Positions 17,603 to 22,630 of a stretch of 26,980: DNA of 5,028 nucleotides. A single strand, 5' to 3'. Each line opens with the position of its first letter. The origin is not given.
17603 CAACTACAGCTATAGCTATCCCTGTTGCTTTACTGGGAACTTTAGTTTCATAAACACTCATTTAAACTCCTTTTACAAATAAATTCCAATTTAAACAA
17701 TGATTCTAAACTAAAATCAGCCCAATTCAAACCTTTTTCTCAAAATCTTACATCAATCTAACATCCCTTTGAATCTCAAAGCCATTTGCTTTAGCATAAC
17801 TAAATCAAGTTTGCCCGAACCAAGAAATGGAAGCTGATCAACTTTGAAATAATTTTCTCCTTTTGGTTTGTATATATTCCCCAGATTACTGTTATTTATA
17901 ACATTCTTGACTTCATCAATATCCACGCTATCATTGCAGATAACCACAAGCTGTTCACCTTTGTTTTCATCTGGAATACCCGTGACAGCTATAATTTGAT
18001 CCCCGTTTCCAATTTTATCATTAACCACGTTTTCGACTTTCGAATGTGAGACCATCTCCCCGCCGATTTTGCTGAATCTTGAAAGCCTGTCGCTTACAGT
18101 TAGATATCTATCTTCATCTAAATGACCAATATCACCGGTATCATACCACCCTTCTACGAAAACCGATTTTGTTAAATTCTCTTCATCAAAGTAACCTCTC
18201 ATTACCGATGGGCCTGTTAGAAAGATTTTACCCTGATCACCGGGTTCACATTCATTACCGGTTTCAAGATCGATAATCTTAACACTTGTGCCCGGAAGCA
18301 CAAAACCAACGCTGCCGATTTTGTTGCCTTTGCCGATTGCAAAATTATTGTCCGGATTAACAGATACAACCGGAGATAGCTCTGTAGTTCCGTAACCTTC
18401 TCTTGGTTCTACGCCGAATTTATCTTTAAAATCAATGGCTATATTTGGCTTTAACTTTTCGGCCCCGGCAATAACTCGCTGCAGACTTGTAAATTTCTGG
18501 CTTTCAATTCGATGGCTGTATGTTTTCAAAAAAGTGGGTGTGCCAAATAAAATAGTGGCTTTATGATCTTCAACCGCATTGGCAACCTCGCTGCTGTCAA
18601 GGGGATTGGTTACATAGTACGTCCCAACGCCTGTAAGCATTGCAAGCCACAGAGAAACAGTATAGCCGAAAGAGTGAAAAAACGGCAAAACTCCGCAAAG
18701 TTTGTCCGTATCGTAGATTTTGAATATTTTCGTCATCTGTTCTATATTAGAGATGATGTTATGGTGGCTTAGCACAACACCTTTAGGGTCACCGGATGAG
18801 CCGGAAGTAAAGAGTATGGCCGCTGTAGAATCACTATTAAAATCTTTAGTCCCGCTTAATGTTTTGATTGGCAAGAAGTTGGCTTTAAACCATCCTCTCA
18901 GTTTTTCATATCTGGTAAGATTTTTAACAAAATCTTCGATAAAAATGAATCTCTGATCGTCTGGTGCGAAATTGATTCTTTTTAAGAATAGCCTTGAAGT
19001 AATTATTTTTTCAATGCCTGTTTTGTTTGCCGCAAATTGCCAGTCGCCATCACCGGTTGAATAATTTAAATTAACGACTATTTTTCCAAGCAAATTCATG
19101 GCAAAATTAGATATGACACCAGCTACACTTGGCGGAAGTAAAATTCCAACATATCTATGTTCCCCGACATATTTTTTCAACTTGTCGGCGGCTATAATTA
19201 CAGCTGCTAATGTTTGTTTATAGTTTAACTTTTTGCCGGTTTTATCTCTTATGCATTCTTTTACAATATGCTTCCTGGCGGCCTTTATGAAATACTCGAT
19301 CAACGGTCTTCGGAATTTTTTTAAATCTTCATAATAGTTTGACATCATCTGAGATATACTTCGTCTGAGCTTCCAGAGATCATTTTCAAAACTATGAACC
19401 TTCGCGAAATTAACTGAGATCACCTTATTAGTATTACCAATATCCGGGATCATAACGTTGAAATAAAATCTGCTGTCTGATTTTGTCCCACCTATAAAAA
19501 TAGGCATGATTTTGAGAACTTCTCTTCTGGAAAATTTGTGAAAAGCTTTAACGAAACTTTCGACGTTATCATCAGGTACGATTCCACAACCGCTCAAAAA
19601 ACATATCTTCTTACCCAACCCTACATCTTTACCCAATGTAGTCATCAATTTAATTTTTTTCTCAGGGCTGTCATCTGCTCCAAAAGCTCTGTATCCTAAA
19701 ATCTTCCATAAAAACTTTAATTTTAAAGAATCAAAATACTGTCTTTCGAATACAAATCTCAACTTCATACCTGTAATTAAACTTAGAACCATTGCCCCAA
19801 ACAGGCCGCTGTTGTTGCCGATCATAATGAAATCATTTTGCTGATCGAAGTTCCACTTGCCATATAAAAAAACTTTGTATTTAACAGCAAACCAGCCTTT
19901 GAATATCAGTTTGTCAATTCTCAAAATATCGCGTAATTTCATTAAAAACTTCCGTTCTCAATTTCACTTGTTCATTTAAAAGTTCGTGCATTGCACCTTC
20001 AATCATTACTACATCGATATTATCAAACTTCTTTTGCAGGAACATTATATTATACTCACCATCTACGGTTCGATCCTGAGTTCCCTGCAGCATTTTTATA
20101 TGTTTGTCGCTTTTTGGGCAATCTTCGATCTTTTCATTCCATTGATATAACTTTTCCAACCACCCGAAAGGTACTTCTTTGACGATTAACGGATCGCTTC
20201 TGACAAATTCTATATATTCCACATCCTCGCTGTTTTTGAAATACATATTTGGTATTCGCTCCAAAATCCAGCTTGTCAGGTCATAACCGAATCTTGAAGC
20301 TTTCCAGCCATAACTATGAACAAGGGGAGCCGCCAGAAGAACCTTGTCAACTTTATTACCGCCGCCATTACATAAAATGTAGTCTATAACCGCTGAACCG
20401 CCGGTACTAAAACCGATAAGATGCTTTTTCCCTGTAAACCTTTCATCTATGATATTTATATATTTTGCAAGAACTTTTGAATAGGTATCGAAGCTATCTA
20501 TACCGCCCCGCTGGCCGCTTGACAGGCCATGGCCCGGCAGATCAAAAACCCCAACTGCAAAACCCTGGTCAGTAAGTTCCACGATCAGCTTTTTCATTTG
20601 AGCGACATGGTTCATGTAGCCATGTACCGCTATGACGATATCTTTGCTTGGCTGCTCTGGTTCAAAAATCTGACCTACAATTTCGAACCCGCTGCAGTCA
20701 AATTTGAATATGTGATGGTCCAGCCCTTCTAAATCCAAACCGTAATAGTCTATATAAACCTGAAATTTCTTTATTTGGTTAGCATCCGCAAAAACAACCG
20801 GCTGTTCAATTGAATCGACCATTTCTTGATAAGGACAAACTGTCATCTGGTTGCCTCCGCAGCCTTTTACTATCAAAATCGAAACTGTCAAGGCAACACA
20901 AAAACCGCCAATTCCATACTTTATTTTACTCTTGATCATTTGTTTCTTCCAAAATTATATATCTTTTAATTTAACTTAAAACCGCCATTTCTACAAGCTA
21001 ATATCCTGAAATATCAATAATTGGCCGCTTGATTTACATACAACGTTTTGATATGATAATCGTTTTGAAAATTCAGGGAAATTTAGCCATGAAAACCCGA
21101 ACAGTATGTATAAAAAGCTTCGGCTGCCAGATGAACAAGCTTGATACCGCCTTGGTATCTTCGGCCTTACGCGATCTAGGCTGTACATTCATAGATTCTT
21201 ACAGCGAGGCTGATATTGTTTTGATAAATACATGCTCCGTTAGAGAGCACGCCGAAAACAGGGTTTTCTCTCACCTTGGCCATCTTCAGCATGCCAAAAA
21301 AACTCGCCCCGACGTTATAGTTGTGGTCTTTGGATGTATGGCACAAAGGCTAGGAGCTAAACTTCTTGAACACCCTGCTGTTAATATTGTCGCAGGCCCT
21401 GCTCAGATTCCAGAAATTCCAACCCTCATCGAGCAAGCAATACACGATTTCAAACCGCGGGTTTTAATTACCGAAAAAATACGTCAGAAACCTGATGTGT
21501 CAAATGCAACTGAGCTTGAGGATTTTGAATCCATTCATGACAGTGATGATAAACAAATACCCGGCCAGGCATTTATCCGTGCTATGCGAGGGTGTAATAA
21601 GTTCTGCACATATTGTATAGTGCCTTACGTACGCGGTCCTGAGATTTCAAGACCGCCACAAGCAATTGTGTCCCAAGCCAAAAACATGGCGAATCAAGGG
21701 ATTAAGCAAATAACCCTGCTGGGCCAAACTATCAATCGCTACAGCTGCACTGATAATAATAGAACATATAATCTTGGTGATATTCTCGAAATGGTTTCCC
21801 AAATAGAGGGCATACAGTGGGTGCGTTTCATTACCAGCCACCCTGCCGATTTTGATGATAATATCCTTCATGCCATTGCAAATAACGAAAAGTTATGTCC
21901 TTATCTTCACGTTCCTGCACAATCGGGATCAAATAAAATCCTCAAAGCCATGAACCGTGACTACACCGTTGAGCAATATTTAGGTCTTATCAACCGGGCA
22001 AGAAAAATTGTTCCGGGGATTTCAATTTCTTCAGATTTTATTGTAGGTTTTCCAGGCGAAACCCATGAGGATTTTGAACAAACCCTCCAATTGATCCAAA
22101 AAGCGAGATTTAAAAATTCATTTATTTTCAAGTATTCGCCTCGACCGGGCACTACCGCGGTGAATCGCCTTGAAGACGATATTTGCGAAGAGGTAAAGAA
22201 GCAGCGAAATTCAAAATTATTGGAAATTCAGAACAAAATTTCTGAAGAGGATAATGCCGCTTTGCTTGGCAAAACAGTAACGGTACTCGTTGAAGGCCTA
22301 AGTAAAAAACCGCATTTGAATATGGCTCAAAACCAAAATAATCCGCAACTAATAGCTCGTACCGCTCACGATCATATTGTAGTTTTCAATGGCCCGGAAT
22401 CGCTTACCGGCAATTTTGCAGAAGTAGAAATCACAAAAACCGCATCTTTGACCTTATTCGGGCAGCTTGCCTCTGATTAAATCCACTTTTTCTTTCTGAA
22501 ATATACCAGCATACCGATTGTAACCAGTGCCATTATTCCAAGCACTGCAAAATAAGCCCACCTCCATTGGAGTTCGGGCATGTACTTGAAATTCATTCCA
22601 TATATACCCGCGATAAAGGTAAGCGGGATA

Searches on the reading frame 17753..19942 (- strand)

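Call 11: search_protein_families(library=pfam, proteins=[window:17753-19942:-])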
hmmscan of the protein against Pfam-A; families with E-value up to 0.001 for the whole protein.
window:17753-19942:- (729 aa): 1 family
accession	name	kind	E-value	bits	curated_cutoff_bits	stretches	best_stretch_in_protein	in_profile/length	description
PF00501.34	AMP-binding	-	4.7e-63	213.7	29.9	1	220-585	3-384/384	AMP-binding enzyme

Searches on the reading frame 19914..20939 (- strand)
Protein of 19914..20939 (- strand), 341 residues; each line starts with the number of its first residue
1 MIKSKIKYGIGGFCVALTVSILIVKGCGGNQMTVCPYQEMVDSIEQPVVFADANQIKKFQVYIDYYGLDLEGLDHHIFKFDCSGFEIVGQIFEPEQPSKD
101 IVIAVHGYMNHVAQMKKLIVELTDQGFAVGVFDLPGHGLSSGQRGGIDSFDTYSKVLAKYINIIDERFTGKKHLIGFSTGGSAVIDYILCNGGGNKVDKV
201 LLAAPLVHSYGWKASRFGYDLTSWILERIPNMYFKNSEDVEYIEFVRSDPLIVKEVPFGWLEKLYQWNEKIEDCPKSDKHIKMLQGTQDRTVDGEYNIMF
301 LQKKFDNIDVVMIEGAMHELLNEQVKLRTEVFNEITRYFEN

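Call 11: search_protein_families(library=pfam, proteins=[window:19914-20939:-])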
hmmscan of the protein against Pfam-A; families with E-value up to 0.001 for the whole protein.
window:19914-20939:- (341 aa): 3 families
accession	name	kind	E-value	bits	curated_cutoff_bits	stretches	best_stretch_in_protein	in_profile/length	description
PF12146.15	Hydrolase_4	-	1.9e-31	109.7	27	1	97-324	2-238/239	Serine aminopeptidase, S33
PF00561.26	Abhydrolase_1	-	2.2e-09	37.8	25.8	1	101-205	2-102/245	alpha/beta hydrolase fold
PF12697.13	Abhydrolase_6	-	3.1e-08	35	26.3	1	102-234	1-122/217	Alpha/beta hydrolase family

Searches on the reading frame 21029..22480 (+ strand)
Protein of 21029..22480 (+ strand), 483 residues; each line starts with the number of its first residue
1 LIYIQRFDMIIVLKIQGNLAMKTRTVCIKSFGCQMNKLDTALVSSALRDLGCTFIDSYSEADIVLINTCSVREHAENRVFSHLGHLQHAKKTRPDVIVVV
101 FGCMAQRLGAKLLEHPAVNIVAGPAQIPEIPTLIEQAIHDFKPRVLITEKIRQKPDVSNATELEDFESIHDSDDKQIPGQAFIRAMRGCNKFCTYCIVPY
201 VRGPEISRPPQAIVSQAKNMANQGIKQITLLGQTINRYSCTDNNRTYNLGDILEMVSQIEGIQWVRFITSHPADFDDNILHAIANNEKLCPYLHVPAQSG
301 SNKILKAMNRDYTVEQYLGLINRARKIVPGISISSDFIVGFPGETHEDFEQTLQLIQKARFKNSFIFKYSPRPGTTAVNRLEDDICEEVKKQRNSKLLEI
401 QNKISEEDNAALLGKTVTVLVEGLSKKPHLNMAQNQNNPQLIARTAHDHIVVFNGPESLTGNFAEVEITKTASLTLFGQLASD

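Call 46: search_protein_families(library=pfam, proteins=[window:21029-22480:+])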
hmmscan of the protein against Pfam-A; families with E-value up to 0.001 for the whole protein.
window:21029-22480:+ (483 aa): 3 families
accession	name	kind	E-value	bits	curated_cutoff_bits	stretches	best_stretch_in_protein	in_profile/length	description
PF04055.27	Radical_SAM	-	8.6e-29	101.3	29.5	1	186-356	4-166/166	Radical SAM superfamily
PF00919.26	UPF0004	-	1.3e-26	93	27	1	26-123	2-98/98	Uncharacterized protein family UPF0004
PF01938.26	TRAM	-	8e-09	35.7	21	1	413-480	4-60/61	TRAM domain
